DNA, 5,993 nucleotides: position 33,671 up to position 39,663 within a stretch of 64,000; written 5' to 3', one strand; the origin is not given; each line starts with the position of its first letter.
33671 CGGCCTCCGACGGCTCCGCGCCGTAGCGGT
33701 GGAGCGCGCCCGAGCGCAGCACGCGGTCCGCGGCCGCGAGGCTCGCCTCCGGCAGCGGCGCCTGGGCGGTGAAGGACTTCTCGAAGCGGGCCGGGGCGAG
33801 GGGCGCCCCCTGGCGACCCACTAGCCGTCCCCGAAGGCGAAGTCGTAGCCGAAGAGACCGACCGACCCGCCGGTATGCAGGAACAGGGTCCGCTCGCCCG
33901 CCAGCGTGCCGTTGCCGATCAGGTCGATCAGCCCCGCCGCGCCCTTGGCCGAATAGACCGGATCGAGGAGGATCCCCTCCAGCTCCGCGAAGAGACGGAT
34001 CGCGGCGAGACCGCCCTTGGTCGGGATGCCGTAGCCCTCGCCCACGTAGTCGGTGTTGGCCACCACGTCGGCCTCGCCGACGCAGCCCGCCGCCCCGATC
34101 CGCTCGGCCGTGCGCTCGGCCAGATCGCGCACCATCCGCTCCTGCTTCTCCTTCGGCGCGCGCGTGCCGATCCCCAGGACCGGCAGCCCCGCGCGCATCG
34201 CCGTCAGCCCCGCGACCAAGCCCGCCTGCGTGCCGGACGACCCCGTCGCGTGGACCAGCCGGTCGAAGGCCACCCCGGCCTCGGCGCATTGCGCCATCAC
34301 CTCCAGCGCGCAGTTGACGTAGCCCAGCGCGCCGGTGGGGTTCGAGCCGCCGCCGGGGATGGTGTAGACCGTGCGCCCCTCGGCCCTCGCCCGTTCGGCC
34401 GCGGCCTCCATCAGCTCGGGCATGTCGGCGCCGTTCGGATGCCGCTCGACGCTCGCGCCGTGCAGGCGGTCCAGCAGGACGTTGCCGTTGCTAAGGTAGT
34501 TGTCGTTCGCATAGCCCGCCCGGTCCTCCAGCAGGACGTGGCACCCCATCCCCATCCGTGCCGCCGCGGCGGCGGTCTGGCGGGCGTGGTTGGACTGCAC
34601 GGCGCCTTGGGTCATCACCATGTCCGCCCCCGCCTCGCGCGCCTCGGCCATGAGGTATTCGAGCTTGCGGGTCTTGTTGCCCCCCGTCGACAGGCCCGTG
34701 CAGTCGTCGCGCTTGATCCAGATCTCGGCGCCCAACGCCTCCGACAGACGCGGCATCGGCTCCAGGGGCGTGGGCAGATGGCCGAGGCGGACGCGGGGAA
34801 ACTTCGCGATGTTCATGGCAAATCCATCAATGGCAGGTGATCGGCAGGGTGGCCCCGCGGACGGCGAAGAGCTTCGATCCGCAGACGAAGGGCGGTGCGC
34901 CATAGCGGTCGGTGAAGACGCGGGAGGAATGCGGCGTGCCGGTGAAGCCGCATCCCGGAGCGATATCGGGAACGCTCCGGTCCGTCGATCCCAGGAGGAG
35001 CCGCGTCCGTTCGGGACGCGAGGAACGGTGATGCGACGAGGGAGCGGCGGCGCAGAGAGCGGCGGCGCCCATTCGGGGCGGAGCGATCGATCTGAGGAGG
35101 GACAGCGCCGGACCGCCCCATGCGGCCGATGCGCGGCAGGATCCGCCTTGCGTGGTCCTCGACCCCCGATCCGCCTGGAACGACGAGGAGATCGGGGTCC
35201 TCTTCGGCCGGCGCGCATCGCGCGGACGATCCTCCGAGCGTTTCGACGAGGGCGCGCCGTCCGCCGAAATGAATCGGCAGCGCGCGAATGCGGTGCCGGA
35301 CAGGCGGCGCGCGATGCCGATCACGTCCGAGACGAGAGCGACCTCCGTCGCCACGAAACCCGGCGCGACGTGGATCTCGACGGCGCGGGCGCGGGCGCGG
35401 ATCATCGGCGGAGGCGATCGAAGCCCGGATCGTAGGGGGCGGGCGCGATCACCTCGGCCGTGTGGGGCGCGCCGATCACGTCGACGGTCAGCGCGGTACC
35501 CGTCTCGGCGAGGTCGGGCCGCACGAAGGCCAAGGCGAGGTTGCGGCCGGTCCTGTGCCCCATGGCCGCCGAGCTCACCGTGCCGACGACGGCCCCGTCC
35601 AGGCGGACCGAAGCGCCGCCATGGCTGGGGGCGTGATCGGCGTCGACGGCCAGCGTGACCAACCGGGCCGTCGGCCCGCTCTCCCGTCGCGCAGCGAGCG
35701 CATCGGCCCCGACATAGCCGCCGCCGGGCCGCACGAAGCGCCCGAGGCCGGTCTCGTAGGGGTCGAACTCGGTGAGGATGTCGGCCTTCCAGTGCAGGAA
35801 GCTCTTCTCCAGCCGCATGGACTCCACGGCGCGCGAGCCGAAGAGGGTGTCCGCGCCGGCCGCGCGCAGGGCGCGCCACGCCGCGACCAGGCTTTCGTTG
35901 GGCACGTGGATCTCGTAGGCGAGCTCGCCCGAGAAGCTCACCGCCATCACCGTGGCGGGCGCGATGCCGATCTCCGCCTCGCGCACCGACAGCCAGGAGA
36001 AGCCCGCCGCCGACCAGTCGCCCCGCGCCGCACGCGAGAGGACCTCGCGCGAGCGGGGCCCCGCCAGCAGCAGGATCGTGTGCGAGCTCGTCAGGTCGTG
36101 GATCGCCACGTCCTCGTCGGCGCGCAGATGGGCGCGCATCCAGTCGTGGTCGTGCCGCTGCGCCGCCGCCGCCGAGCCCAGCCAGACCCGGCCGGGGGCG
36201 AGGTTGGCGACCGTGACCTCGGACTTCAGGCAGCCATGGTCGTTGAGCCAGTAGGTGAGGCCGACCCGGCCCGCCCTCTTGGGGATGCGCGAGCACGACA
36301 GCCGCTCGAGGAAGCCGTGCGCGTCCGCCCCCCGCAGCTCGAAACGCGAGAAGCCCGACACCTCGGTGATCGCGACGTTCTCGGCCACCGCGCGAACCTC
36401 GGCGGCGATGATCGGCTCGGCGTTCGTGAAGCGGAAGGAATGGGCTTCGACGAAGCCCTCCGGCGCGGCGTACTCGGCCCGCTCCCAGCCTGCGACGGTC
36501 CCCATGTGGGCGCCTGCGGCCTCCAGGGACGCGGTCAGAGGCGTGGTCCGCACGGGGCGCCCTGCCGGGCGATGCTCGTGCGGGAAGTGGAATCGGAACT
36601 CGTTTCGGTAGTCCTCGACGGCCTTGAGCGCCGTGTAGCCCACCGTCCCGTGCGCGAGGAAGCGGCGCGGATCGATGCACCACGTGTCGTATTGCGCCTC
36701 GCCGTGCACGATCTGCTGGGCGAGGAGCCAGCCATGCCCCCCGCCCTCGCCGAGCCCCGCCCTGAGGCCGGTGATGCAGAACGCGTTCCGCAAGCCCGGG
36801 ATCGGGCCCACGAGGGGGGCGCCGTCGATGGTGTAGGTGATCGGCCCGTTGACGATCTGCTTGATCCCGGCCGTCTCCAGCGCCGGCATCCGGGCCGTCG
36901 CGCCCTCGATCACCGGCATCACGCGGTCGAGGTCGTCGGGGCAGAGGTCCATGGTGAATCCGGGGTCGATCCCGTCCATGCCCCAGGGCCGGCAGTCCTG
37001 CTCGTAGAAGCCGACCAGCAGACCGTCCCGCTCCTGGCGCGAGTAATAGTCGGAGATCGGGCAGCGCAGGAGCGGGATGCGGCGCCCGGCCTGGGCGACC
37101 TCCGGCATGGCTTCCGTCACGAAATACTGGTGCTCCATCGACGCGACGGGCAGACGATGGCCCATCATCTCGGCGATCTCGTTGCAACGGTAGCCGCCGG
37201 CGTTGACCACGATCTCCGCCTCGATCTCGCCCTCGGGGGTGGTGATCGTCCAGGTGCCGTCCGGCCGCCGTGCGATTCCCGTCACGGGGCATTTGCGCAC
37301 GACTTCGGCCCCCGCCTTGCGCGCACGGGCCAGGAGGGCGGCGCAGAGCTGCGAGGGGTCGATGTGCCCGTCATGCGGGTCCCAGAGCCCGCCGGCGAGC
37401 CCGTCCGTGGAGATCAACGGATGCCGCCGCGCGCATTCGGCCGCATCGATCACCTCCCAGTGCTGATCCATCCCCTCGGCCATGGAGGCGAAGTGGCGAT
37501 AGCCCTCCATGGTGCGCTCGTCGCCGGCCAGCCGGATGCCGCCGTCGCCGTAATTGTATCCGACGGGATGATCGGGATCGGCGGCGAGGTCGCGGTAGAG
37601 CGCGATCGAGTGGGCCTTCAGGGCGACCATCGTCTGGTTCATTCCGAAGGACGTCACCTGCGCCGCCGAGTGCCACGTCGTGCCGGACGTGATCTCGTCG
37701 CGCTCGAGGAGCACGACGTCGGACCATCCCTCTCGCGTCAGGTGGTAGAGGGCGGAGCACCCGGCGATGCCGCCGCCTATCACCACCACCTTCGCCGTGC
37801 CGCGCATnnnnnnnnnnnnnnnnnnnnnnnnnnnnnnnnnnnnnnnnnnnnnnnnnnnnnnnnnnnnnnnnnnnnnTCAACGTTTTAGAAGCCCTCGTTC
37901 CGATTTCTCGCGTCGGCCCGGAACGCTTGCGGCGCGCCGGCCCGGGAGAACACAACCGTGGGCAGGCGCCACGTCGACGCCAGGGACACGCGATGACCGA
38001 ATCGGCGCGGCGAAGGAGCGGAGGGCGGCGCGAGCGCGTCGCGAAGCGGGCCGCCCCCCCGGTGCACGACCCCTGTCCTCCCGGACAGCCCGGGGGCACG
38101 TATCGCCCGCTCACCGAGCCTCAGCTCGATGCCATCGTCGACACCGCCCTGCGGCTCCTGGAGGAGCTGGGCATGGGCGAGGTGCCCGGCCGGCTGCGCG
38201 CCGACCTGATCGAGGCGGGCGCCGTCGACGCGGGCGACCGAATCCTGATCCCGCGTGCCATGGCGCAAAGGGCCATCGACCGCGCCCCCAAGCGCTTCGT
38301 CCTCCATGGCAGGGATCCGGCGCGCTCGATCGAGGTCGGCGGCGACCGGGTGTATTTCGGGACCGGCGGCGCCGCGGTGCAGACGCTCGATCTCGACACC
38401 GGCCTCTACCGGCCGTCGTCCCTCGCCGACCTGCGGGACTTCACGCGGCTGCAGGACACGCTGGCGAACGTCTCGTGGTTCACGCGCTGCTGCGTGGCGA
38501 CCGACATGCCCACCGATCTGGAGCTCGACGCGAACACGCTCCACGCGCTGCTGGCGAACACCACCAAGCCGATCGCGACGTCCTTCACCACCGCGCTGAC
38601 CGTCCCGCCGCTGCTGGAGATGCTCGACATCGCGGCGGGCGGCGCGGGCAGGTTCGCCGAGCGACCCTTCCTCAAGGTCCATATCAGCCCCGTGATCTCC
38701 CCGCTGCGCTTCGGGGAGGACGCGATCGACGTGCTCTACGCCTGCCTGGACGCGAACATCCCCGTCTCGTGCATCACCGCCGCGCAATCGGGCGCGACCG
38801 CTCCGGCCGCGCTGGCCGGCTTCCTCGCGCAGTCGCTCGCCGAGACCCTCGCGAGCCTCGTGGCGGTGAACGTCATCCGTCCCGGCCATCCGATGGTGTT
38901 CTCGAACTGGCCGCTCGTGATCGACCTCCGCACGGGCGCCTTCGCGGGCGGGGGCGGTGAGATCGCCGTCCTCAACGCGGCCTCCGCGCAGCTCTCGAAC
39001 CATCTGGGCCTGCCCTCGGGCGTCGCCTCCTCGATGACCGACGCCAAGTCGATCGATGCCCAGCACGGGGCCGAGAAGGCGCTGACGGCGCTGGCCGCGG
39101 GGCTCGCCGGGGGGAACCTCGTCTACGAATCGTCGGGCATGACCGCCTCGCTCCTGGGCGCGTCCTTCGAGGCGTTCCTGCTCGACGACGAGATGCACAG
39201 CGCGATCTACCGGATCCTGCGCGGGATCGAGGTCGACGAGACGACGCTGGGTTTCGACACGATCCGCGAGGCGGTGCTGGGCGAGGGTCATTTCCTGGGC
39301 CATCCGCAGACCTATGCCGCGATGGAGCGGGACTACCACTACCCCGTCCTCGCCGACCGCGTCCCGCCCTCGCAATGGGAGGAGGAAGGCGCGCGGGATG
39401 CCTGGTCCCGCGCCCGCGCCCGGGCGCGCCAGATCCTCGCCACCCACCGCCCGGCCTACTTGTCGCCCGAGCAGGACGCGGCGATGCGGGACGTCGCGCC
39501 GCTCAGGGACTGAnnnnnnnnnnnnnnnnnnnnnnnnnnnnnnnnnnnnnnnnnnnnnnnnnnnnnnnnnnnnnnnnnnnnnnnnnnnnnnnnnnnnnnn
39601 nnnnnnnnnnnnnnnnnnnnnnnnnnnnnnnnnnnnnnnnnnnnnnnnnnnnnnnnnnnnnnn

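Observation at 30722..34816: Compact cuyA - DegT-type PLP enzyme - racemase - hpsN operon: unusual C3-sulfonate route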

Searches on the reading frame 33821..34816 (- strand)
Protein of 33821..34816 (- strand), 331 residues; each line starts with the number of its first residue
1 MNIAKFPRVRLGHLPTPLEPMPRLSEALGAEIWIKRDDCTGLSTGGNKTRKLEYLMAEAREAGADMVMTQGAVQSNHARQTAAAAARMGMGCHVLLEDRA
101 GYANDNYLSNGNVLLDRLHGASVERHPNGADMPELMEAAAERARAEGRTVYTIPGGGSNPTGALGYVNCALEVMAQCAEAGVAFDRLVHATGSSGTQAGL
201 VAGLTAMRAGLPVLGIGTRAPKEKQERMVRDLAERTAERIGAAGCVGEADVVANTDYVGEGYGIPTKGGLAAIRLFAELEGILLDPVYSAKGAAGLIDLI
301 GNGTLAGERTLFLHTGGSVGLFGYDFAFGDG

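Call 7: search_protein_families(library=pfam, proteins=[window:33821-34816:-])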
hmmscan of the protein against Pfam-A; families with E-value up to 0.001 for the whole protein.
window:33821-34816:- (331 aa): 1 family
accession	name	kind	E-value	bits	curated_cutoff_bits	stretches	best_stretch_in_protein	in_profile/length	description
PF00291.31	PALP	-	3.6e-52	178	35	1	10-316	2-295/295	Pyridoxal-phosphate dependent enzyme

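Call 8: search_protein_families(library=ncbifam, proteins=[window:33821-34816:-])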
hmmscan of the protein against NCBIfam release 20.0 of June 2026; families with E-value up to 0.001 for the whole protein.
window:33821-34816:- (331 aa): 20 families
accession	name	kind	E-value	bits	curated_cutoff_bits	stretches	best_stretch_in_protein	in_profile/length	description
NF052482.1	sulfolyase_CuyA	equivalog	6.1e-149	495.3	450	1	1-327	1-330/332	D-cysteate sulfo-lyase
TIGR01275.1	ACC_deam_rel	subfamily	1.9e-97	326.4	289.4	1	10-324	2-317/321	pyridoxal phosphate-dependent enzymes, D-cysteine desulfhydrase family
NF003030.0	PRK03910.1-3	equivalog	3.2e-96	322.4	429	1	2-325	9-332/338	D-cysteine desulfhydrase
NF003032.0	PRK03910.1-5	equivalog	2.7e-84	283.2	469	1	2-324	6-326/330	D-cysteine desulfhydrase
NF003029.0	PRK03910.1-1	equivalog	6.5e-84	282.1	610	1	2-325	5-325/328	D-cysteine desulfhydrase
TIGR01274.1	ACC_deam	equivalog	2.8e-75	253.6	392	1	2-330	1-336/337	1-aminocyclopropane-1-carboxylate deaminase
NF052537.1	CoM_syn_XcbE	exception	1.9e-73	247.4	450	1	4-322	4-321/322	coenzyme M biosynthesis enzyme XcbE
NF010646.0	PRK14045.1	equivalog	5.3e-70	236.3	550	1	3-324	9-321/329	1-aminocyclopropane-1-carboxylate deaminase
NF006390.0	PRK08639.1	equivalog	1.7e-06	27.3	421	1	15-216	25-210/418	threonine ammonia-lyase IlvA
NF004771.0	PRK06110.1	equivalog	2.2e-06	27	317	1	15-216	21-202/323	threonine dehydratase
NF005292.0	PRK06815.1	equivalog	2.7e-06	26.7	371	1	15-216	21-202/320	threonine/serine dehydratase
TIGR00263.1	trpB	equivalog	6.3e-06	25.5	392.45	1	15-130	50-158/385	tryptophan synthase subunit beta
TIGR01124.1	ilvA_2Cterm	equivalog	7.1e-06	24.9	411.3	1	15-218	17-201/499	threonine ammonia-lyase, biosynthetic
NF006050.0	PRK08197.1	equivalog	1.9e-05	23.6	303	1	9-99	74-161/406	threonine synthase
NF009130.0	PRK12483.1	subfamily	3.2e-05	22.7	801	1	15-219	37-222/521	threonine ammonia-lyase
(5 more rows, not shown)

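Call 25: search_solved_structures(query=window:33821-34816:-, max_evalue=1e-30)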
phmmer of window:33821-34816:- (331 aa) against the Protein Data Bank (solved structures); distinct sequences matched with E-value up to 1e-30: 8.
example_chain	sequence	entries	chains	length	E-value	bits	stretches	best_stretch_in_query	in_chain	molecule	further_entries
7ysk_A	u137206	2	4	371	7.4e-116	390.3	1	1-328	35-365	D-Cysteine desulfhydrase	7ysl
4d97_A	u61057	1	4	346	6.8e-78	265.5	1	3-324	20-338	D-cysteine desulfhydrase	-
4d8t_A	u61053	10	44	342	7.1e-78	265.5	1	3-324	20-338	D-cysteine desulfhydrase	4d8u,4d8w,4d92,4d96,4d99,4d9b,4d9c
1rqx_A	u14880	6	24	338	2e-73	250.8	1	1-331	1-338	1-aminocyclopropane-1-carboxylate deaminase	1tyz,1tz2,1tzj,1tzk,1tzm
1j0a_A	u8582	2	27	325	6.8e-59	203.1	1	3-324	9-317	1-aminocyclopropane-1-carboxylate deaminase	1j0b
1f2d_A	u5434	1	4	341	1.6e-47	165.7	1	3-327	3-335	1-AMINOCYCLOPROPANE-1-CARBOXYLATE DEAMINASE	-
1j0e_A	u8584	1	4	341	5.8e-47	163.9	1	3-327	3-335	1-aminocyclopropane-1-carboxylate deaminase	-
1j0c_A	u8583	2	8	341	1.1e-46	163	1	3-327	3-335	1-aminocyclopropane-1-carboxylate deaminase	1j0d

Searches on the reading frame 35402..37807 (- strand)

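Call 17: search_protein_families(library=pfam, proteins=[window:35402-37807:-], max_evalue=0.01)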
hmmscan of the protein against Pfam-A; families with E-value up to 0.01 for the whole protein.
window:35402-37807:- (801 aa): 11 families
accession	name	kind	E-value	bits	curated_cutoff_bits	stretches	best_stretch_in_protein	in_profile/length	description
PF01266.30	DAO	-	6e-64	217.2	27.9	1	6-364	1-352/353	FAD dependent oxidoreductase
PF01571.26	GCV_T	-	5.1e-56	190.2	25.6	1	425-690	2-254/255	Aminomethyltransferase folate-binding domain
PF08669.17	GCV_T_C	-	1.2e-18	67.2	25.9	1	715-793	2-80/80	Glycine cleavage T-protein C-terminal barrel domain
PF16350.10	FAO_M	-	1.3e-13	51.3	27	1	368-421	1-55/56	FAD dependent oxidoreductase central domain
PF00890.30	FAD_binding_2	-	1.1e-05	25.3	20.4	1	7-208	2-206/414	FAD binding domain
PF07992.20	Pyr_redox_2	-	1.2e-05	25.4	26.1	0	6-41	2-37/291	Pyridine nucleotide-disulphide oxidoreductase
PF13450.12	NAD_binding_8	-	3.4e-05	24.5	21.9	1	9-43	1-34/68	NAD(P)-binding Rossmann-like domain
PF13738.12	Pyr_redox_3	-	0.00012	21.9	30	0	8-41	1-34/305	Pyridine nucleotide-disulphide oxidoreductase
PF13454.12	NAD_binding_9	-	0.00027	21.4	21.8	0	8-49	1-45/155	FAD-NAD(P)-binding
PF03486.20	HI0933_like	-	0.0049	16.8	50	0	152-206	109-165/244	HI0933-like protein Rossmann domain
PF04820.20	Trp_halogenase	-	0.0066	15.8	21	0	6-40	1-38/458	Tryptophan halogenase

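Call 38: search_protein_families(library=ncbifam, proteins=[window:35402-37807:-], max_evalue=0.00001)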
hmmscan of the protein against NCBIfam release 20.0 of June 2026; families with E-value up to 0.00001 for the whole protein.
window:35402-37807:- (801 aa): 26 families (the best 25 are shown)
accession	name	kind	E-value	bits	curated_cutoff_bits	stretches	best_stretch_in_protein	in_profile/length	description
TIGR01372.1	soxA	subfamily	2.9e-40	137.9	1164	1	417-799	605-994/996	sarcosine oxidase subunit alpha family protein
NF001567.0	PRK00389.1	subfamily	9.7e-36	123.5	300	1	467-791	34-352/359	glycine cleavage system aminomethyltransferase GcvT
NF053776.1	TmaoDeMthMsil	equivalog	3.9e-33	115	1100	1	459-776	412-735/763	trimethylamine N-oxide demethylase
NF010093.0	PRK13579.1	equivalog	2.5e-31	108.8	459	1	418-787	8-359/371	glycine cleavage system aminomethyltransferase GcvT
TIGR02352.1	thiamin_ThiO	equivalog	6.3e-29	101.2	250.8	1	7-227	1-221/351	glycine oxidase ThiO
TIGR00528.1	gcvT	equivalog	7.5e-27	94.2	235.85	1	469-786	34-354/362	glycine cleavage system aminomethyltransferase GcvT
NF008425.0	PRK11259.1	equivalog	3.3e-20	72.4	257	1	4-221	4-218/377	N-methyl-L-tryptophan oxidase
TIGR01373.1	soxB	subfamily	1.1e-18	67.3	529.45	1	6-372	32-388/407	sarcosine oxidase subunit beta family protein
TIGR03197.1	MnmC_Cterm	equivalog_domain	2.1e-17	63.3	174.2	1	6-222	1-215/400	FAD-dependent 5-carboxymethylaminomethyl-2-thiouridine(34) oxidoreductase MnmC1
NF009133.0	PRK12486.1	equivalog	2.5e-16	59.6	410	1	467-786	44-363/369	dimethylsulfoniopropionate demethylase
NF002480.1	PRK01747.1-1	equivalog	6.7e-16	57.8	540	1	4-227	248-469/645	bifunctional tRNA (5-methylaminomethyl-2-thiouridine)(34)-methyltransferase MnmC2/FAD-dependent 5-carboxymethylaminomethyl-2-thiouridine(34)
TIGR03364.1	HpnW_proposed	hypoth_equivalog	1.7e-15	57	285.1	1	6-214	2-203/365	TIGR03364 family FAD-dependent oxidoreductase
NF001933.0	PRK00711.1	subfamily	9.4e-15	54.5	383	1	58-223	106-272/429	D-amino acid dehydrogenase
TIGR03377.1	glycerol3P_GlpA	equivalog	6.7e-14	51.3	552.8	1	105-222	97-218/530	anaerobic glycerol-3-phosphate dehydrogenase subunit GlpA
NF033460.1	glycerol3P_ox_II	equivalog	5e-13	48.9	460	1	115-217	116-217/361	type 2 glycerol-3-phosphate oxidase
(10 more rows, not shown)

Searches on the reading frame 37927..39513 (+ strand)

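Call 17: search_protein_families(library=pfam, proteins=[window:37927-39513:+], max_evalue=0.01)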
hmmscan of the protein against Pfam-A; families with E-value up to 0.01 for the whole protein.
window:37927-39513:+ (528 aa): 1 family
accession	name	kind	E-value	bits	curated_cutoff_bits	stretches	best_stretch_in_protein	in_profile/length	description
PF06253.16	MTTB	-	4.1e-109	365.3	25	1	30-522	1-490/500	Trimethylamine methyltransferase (MTTB)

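Call 38: search_protein_families(library=ncbifam, proteins=[window:37927-39513:+], max_evalue=0.00001)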
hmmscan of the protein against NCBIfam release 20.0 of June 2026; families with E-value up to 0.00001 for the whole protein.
window:37927-39513:+ (528 aa): 1 family
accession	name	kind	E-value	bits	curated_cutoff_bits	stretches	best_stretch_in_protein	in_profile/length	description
TIGR02369.2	trimeth_pyl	equivalog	1.7e-95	320.3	525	1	62-523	6-464/469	[trimethylamine--corrinoid protein] Co-methyltransferase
